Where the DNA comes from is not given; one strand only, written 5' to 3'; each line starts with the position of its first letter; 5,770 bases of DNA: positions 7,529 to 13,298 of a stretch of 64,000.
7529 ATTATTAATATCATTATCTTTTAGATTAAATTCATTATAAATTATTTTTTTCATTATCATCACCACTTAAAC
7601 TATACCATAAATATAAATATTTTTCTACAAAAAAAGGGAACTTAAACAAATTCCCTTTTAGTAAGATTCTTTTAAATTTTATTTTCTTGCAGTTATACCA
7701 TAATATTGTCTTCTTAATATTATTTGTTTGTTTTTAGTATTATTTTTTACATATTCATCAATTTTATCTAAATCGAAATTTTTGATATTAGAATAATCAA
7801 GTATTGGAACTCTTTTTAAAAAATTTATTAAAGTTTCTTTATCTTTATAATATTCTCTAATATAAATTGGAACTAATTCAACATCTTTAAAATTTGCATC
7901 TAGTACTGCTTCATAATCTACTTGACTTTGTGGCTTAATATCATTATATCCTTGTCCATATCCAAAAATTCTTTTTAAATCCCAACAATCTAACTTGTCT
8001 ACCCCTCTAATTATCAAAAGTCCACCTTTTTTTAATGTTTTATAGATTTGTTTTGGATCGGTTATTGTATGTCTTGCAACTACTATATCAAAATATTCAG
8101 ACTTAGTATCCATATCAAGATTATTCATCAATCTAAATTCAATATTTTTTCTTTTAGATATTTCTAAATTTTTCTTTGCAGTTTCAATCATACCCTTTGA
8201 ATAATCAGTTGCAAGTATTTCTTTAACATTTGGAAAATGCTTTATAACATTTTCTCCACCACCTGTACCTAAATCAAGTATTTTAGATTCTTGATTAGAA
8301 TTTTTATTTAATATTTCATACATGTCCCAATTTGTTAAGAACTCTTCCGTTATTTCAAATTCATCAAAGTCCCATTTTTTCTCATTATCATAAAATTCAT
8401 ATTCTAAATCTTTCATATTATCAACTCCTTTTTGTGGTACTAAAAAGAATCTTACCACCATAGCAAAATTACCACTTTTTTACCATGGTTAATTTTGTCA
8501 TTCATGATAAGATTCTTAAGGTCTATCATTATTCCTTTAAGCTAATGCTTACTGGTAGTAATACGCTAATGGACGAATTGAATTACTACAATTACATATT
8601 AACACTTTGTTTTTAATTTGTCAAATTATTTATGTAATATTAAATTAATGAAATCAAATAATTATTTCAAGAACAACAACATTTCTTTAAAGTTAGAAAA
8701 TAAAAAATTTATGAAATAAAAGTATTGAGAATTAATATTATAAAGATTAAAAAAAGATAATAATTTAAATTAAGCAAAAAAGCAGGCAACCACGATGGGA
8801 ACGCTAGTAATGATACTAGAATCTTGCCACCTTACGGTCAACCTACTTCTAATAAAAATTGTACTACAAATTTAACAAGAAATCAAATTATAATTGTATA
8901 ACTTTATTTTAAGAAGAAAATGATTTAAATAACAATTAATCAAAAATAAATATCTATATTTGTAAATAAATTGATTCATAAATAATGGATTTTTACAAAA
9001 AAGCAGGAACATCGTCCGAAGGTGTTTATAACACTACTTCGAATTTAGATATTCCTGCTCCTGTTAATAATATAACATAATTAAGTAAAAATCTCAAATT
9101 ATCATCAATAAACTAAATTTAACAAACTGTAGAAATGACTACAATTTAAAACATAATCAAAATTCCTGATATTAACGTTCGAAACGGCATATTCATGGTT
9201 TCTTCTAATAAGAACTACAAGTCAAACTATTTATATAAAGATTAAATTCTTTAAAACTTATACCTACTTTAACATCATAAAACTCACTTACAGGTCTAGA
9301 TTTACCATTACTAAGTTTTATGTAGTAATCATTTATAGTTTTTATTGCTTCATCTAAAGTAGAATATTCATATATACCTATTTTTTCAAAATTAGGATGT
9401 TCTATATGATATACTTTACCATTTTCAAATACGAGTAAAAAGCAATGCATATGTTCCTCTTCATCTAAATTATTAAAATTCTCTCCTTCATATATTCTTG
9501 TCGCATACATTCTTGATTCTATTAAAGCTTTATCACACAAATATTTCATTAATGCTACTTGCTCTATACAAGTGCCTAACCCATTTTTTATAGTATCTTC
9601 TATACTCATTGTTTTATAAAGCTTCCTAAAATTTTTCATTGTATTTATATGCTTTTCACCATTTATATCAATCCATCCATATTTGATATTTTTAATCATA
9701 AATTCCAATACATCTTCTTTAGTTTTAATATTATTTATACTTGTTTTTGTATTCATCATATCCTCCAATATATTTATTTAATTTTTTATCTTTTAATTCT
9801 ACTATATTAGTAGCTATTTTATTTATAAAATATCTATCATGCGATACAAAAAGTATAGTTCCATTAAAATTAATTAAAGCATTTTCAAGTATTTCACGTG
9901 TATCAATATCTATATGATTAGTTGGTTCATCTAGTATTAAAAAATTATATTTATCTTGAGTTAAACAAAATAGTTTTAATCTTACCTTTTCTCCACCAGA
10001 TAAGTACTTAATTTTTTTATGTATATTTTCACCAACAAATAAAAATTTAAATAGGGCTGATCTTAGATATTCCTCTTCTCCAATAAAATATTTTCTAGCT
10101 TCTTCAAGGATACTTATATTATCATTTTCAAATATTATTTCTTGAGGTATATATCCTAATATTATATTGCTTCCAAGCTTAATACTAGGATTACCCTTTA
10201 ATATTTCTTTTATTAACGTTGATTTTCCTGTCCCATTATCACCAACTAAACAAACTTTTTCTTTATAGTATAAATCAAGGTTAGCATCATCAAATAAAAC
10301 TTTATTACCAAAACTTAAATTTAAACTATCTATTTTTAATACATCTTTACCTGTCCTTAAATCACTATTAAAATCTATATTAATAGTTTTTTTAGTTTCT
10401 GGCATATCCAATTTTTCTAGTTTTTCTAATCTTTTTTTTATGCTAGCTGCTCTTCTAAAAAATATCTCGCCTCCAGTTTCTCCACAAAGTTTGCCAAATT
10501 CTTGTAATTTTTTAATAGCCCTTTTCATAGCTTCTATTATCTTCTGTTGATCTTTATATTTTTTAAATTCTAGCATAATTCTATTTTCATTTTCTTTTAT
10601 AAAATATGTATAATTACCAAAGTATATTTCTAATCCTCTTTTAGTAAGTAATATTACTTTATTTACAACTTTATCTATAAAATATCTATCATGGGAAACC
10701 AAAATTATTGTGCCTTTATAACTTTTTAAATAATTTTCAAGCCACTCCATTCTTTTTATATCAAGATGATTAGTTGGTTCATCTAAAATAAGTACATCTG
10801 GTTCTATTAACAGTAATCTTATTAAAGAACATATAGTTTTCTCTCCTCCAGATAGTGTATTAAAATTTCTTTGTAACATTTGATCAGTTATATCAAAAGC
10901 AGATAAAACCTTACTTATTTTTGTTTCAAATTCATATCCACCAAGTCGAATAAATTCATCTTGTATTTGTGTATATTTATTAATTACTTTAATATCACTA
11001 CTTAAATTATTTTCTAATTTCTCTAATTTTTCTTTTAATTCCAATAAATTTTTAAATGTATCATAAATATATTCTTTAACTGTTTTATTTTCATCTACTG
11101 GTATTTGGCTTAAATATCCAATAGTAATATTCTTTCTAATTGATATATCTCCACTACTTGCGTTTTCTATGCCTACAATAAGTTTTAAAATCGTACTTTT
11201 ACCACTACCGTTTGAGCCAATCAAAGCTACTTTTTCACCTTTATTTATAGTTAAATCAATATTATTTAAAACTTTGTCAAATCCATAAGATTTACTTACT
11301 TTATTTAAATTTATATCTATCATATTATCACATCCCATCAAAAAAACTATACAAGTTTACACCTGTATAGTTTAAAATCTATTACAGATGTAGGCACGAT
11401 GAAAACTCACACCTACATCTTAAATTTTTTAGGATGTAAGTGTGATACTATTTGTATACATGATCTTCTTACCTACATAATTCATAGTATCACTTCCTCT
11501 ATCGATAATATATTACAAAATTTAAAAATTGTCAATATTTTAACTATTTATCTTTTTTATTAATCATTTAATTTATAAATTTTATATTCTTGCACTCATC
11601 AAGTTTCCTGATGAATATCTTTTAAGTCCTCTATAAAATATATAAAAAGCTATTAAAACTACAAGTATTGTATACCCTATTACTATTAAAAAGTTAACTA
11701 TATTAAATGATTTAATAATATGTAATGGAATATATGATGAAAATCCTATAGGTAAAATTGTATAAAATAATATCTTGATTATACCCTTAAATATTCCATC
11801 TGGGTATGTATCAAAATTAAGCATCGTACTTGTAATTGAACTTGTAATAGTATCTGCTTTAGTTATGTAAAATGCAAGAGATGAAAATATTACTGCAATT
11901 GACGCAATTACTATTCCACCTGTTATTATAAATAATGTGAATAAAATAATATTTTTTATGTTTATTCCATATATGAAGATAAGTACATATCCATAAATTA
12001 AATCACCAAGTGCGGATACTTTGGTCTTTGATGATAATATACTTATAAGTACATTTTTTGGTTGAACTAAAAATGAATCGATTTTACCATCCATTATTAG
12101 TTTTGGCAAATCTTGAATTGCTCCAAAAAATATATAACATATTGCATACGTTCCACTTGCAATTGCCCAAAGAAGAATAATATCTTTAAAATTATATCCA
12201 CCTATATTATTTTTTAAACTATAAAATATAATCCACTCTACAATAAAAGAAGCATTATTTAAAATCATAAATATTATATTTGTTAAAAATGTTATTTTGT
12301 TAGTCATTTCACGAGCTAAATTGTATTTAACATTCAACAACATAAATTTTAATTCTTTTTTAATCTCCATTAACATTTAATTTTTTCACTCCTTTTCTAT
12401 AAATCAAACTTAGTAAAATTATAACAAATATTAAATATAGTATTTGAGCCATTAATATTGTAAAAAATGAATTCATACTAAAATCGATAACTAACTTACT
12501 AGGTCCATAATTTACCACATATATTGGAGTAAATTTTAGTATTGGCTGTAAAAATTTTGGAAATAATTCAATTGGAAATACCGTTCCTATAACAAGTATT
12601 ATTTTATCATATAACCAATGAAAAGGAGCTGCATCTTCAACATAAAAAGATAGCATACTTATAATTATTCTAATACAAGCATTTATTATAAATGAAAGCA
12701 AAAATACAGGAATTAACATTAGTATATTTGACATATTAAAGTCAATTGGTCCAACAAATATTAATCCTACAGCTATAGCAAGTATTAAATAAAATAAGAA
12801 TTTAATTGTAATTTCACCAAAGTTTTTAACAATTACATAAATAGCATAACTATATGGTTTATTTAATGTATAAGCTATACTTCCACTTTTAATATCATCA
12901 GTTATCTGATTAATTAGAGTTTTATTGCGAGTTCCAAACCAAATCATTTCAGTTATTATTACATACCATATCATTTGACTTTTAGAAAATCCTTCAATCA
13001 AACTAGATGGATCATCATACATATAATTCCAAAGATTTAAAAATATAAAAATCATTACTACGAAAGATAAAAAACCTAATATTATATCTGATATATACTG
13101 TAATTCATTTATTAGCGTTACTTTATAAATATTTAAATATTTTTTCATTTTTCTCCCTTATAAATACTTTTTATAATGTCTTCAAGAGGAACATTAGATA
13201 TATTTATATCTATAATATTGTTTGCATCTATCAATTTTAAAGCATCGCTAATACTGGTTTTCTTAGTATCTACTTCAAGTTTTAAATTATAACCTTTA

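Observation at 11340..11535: Leader-peptide attenuator upstream of an ABC-F ATPase, suggesting induction by translation stress or an antibiotic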

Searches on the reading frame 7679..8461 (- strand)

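Call 38: search_protein_families(library=pfam, proteins=[window:7679-8461:-], max_evalue=0.0001)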
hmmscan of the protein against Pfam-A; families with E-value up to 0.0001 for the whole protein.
window:7679-8461:- (260 aa): 10 families
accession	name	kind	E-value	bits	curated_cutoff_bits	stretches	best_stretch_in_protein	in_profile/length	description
PF13847.12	Methyltransf_31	-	7e-13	48.9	27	1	57-155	3-113/145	Methyltransferase domain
PF13649.12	Methyltransf_25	-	3.5e-11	44.1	27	1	61-147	1-97/97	Methyltransferase domain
PF08241.18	Methyltransf_11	-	2.8e-10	41.1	21.2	1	62-151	1-95/95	Methyltransferase domain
PF08242.18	Methyltransf_12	-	2.8e-07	31.6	30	1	62-143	1-85/98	Methyltransferase domain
PF06325.19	PrmA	-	5.2e-07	29.9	22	1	49-154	153-261/296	Ribosomal protein L11 methyltransferase (PrmA)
PF13489.12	Methyltransf_23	-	1.2e-06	28.8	27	1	55-155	20-120/164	Methyltransferase domain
PF01209.24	Ubie_methyltran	-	9.5e-06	25.6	20.1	1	47-163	37-163/233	ubiE/COQ5 methyltransferase family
PF01135.25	PCMT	-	1e-05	25.9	20.3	1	48-183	66-202/210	Protein-L-isoaspartate(D-aspartate) O-methyltransferase (PCMT)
PF05219.18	DREV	-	6.1e-05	22.7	26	1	52-128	88-156/265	DREV methyltransferase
PF05958.17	tRNA_U5-meth_tr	-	7.9e-05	22.3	23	0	45-112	193-256/357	tRNA (Uracil-5-)-methyltransferase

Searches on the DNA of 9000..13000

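Call 4: search_rna_families(source=window, start=9000, end=13000, threshold=evalue, max_evalue=1)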
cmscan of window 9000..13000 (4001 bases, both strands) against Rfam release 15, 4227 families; matches with E-value up to 1: 0.
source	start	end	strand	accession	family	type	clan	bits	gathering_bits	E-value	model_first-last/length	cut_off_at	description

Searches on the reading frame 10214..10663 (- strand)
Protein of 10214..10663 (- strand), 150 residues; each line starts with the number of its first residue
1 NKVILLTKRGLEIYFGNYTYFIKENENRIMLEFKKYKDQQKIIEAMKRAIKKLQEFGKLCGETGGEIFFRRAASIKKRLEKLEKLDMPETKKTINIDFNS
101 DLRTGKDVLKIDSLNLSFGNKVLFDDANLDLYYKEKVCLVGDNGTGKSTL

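Call 48: search_solved_structures(query=window:10214-10663:-, max_evalue=0.01, show_alignments=5)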
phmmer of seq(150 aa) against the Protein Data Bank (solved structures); distinct sequences matched with E-value up to 0.01: 26.
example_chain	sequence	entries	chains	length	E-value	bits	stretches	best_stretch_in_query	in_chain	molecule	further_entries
5zlu_EE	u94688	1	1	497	3.4e-15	59.4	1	60-150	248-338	Macrolide efflux protein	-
6ha8_V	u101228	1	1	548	1.6e-14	57.2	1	10-150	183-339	Nucleotide-binding protein ExpZ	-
7p7q_0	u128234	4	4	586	5.9e-12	48.9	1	10-150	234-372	ARE-ABC-F family resistance factor PoxtA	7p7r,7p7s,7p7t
9nlh_H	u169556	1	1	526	2.5e-11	46.9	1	2-150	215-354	YheS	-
9vvi_W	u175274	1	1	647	3.6e-11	46.4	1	2-150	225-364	Probable ATP-binding protein YheS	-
8buu_9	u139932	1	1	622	1.3e-10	44.5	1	75-150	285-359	ExpZ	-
9nlj_U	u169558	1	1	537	7.5e-10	42.1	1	114-150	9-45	Uup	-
9njf_Y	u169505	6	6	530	1.7e-09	40.9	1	49-150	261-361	Probable ATP-binding protein YbiT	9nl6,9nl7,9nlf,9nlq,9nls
7msc_x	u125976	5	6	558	1.9e-09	40.8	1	13-150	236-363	Energy-dependent translational throttle protein EttA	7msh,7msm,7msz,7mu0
6r84_A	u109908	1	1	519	2e-09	40.7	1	9-150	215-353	ABC transporter ATP-binding protein ARB1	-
5zxd_A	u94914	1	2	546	2e-09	40.7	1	3-150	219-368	ATP-binding cassette sub-family F member 1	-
7nhn_0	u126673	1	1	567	1.4e-08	38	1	9-149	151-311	Lmo0919 protein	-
4fin_A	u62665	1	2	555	6e-07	32.7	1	16-150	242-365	EttA (YjjK) ABCF family protein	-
3j5s_D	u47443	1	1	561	6.3e-07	32.6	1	16-150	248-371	Energy-dependent translational throttle A (EttA)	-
7p48_6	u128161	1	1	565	2.2e-06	30.9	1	3-150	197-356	ABC-F type ribosomal protection protein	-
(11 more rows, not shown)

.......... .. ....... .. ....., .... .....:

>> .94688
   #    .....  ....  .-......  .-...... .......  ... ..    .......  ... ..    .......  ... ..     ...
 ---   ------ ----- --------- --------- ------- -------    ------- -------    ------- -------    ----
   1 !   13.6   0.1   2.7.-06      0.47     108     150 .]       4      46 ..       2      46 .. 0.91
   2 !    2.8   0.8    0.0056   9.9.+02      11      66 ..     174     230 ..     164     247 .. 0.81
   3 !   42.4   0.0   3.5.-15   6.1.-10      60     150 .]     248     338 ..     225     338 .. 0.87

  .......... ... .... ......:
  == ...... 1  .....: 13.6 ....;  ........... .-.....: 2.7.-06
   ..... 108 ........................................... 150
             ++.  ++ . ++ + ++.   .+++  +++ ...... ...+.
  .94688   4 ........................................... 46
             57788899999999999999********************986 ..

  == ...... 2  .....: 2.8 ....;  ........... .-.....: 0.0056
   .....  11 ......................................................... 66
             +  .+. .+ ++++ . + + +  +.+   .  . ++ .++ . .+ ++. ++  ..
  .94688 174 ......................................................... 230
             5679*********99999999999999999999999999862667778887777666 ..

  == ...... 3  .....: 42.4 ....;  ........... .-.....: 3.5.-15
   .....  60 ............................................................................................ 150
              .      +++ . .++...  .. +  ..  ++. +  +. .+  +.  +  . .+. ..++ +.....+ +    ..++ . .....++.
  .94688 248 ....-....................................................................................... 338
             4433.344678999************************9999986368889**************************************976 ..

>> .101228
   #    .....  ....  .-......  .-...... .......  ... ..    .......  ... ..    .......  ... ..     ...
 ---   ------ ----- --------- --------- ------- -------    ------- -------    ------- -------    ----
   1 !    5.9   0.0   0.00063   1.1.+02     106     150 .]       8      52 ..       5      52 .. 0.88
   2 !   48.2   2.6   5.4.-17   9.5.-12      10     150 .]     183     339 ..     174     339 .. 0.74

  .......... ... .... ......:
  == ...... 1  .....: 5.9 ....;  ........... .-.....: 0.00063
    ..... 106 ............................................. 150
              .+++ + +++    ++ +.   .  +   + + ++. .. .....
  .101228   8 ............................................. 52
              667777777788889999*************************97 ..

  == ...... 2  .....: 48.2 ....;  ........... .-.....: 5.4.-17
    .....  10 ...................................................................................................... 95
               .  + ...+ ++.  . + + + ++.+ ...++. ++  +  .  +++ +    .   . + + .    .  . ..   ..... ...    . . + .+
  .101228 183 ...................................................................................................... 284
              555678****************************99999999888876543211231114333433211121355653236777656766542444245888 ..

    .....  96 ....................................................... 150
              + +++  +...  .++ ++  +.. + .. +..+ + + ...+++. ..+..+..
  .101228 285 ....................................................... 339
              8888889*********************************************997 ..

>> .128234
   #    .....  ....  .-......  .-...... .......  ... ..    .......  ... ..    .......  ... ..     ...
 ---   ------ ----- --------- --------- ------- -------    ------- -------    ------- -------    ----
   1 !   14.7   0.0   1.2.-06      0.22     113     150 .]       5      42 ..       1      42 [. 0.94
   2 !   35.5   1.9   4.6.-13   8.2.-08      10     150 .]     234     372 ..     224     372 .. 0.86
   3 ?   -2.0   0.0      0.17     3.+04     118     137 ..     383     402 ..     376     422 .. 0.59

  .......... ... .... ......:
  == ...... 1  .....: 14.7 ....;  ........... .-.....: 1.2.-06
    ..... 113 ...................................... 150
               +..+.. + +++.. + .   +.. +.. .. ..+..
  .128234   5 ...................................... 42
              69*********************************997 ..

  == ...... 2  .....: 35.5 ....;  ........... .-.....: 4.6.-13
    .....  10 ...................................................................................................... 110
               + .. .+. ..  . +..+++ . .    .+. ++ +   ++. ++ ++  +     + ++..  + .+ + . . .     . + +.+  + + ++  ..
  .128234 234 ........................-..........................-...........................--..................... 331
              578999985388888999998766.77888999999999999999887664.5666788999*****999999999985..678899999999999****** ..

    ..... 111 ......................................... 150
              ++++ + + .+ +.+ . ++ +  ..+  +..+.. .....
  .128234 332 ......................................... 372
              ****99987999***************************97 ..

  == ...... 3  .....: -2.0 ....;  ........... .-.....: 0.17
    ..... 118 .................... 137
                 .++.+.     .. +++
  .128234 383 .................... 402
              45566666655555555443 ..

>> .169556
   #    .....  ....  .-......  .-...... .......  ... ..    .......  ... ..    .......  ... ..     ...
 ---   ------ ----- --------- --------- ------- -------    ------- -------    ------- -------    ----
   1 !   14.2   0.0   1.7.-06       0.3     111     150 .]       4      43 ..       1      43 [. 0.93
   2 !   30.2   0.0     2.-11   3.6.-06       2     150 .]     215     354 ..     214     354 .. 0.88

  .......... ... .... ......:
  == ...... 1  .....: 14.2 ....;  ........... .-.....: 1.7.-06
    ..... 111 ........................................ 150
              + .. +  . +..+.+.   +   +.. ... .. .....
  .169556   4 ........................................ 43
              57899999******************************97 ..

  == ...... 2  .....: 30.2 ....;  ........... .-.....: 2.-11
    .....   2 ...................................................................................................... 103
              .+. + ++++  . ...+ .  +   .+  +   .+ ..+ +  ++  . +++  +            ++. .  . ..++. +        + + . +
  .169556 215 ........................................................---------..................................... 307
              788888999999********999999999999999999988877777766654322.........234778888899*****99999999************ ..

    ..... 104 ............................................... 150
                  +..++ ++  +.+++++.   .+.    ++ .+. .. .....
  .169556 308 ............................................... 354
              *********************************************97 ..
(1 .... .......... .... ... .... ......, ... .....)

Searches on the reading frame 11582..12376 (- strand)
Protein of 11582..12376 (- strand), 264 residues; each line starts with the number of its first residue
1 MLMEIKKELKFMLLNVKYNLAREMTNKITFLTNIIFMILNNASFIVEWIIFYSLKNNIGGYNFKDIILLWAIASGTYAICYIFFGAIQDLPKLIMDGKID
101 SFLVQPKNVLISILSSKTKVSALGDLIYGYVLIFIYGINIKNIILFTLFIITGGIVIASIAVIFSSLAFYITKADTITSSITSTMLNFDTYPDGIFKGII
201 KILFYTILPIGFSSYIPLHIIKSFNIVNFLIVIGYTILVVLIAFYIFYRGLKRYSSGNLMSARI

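Call 38: search_protein_families(library=pfam, proteins=[window:11582-12376:-], max_evalue=0.0001)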
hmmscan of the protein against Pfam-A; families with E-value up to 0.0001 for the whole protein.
window:11582-12376:- (264 aa): 1 family
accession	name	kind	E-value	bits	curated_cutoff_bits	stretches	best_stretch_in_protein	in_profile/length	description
PF06182.17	ABC2_membrane_6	-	2.7e-28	99.8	22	1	43-256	6-227/229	ABC-2 family transporter protein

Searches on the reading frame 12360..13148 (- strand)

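Call 38: search_protein_families(library=pfam, proteins=[window:12360-13148:-], max_evalue=0.0001)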
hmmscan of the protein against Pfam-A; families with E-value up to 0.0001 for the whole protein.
window:12360-13148:- (262 aa): 1 family
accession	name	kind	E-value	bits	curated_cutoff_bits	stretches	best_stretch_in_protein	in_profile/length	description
PF06182.17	ABC2_membrane_6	-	3.7e-16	60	22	1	31-260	2-228/229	ABC-2 family transporter protein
